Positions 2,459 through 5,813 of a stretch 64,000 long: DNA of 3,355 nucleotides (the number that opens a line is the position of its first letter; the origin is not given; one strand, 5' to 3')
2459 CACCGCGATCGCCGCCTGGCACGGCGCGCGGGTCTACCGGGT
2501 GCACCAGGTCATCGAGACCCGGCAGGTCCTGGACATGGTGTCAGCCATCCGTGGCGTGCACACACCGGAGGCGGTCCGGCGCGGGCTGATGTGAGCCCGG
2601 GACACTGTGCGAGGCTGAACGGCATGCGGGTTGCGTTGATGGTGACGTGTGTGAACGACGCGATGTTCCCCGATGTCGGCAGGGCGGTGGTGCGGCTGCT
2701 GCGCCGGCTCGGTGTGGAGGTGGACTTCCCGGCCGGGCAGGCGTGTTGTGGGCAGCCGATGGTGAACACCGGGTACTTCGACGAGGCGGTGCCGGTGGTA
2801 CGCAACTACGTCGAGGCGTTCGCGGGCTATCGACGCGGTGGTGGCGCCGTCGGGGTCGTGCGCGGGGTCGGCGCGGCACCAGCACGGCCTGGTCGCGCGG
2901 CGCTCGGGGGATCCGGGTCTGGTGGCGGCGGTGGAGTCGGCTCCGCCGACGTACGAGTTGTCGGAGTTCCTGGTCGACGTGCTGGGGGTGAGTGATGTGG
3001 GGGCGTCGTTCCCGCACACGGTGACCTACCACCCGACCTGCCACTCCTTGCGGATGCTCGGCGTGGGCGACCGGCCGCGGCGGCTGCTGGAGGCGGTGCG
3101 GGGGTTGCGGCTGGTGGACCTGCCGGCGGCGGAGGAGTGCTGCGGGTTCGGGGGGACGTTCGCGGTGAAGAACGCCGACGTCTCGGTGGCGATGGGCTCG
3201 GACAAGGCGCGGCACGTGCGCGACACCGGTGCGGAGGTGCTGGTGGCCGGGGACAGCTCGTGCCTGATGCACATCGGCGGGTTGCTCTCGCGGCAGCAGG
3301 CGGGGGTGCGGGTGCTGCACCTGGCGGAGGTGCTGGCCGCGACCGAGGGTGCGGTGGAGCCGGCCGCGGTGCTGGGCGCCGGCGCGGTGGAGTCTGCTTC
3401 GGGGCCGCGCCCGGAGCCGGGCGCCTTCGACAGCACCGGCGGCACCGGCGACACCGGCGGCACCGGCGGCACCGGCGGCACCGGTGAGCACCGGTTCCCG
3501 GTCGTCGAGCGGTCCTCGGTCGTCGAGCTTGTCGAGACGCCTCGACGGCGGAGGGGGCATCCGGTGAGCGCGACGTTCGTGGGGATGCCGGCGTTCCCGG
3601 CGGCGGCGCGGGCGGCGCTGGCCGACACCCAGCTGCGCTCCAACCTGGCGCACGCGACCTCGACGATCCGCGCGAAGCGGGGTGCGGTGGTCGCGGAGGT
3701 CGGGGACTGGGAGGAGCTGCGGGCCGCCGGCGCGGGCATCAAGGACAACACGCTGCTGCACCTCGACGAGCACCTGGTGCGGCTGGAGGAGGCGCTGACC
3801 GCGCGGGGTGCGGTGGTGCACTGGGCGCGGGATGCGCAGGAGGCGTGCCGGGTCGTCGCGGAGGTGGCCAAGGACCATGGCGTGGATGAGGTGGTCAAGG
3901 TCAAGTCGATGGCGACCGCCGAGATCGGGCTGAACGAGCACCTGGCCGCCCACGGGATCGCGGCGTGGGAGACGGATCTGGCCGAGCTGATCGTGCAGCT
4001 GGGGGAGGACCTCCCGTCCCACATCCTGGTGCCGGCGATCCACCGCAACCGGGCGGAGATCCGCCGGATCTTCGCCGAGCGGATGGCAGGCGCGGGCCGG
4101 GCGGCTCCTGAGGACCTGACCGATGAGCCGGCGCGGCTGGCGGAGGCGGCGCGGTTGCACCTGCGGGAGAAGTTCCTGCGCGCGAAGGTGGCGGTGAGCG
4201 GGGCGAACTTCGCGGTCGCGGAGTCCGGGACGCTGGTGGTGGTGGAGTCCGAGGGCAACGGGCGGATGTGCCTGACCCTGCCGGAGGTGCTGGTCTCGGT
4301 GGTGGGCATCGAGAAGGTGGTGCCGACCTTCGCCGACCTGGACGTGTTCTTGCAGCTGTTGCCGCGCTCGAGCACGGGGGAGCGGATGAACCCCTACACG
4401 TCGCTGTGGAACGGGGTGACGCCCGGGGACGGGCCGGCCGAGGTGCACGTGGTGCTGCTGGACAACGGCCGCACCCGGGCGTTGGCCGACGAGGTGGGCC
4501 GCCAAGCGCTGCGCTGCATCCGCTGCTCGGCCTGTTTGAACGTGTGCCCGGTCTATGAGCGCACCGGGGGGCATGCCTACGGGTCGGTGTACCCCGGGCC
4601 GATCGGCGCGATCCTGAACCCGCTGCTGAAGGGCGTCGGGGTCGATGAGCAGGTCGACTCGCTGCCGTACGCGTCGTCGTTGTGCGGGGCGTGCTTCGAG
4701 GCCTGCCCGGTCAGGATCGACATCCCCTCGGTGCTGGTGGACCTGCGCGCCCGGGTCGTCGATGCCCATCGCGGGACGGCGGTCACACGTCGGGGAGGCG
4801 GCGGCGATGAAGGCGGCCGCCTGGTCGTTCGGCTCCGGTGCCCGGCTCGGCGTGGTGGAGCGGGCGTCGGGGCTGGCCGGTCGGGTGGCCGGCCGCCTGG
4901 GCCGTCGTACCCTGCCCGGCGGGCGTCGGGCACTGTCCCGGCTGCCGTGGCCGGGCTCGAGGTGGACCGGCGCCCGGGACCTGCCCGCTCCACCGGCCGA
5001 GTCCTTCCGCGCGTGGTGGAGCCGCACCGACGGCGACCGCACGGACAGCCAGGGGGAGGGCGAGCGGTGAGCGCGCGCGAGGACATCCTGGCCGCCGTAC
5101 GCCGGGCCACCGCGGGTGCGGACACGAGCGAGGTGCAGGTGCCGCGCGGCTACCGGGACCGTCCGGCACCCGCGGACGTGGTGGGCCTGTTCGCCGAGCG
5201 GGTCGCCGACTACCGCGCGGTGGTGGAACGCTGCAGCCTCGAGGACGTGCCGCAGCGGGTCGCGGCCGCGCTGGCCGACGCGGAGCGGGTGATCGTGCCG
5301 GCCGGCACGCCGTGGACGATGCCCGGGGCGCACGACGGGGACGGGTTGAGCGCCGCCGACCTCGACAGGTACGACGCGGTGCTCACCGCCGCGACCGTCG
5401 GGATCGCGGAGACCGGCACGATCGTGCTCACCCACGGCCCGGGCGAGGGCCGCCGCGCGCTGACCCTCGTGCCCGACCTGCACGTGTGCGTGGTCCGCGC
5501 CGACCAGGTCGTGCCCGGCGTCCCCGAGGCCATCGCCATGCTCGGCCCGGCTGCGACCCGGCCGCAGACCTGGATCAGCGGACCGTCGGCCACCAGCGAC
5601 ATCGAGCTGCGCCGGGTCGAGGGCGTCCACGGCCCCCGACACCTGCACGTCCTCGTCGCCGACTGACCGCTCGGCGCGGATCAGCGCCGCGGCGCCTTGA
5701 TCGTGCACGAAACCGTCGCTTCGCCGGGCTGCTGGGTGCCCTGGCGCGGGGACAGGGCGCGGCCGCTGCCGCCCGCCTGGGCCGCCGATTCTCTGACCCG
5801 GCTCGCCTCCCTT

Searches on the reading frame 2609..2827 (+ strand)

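Call 41: search_protein_families(library=pfam, proteins=[window:2609-2827:+], max_evalue=0.001)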
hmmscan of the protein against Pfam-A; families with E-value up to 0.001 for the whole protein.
window:2609-2827:+ (73 aa): 1 family
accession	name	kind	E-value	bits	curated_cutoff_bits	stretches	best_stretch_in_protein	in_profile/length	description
PF02754.22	CCG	-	1.9e-11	44.3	20.6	1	8-71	1-65/85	Cysteine-rich domain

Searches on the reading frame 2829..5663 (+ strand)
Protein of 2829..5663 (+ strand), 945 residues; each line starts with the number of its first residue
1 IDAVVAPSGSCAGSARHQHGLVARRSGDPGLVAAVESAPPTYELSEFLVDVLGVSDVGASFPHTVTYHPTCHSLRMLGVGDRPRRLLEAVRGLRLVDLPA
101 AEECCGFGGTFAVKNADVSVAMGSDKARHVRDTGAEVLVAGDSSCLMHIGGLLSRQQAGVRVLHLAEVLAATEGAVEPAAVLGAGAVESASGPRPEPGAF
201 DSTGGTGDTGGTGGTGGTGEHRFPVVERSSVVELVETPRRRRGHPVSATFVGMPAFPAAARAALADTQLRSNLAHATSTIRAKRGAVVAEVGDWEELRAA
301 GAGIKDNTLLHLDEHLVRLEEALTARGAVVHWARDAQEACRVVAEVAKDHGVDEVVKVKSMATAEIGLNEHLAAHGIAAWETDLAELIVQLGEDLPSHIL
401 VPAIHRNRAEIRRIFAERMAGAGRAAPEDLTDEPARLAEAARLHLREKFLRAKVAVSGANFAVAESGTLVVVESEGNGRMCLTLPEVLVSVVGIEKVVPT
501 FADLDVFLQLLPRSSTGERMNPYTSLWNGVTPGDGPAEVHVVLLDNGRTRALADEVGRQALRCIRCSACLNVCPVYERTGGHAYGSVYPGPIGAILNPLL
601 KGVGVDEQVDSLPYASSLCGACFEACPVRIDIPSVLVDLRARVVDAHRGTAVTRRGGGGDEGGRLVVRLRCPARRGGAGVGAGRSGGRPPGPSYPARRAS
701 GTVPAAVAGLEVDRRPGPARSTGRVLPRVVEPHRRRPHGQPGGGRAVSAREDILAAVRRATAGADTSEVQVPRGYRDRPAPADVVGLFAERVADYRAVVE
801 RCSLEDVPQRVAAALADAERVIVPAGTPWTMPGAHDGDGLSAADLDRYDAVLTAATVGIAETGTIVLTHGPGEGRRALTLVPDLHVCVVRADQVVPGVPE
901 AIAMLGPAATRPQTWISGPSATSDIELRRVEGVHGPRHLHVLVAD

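Call 41: search_protein_families(library=pfam, proteins=[window:2829-5663:+], max_evalue=0.001)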
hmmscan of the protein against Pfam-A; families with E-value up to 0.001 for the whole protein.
window:2829-5663:+ (945 aa): 9 families
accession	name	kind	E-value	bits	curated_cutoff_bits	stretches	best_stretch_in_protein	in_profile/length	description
PF02589.21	LUD_dom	-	4.1e-68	229.3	22.6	2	318-543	3-188/189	LUD domain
PF02754.22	CCG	-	1.3e-16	60.9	20.6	1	65-149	1-84/85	Cysteine-rich domain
PF13183.11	Fer4_8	-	1.1e-12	48.7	27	1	560-630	2-68/68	4Fe-4S dicluster domain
PF13237.11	Fer4_10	-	4.7e-06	26.9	25.5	0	558-575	4-21/53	4Fe-4S dicluster domain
PF13187.11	Fer4_9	-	4.1e-05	23.9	27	0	559-574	33-48/52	4Fe-4S dicluster domain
PF13534.11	Fer4_17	-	8.6e-05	23.4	22.2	1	562-631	1-61/61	4Fe-4S dicluster domain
PF00037.32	Fer4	-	0.0001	22.4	21.1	0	562-575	7-20/24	4Fe-4S binding domain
PF12798.12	Fer4_3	-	0.00035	21.6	27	0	619-630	4-15/15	4Fe-4S binding domain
PF12838.12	Fer4_7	-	0.00053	20.8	27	0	562-629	1-51/52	4Fe-4S dicluster domain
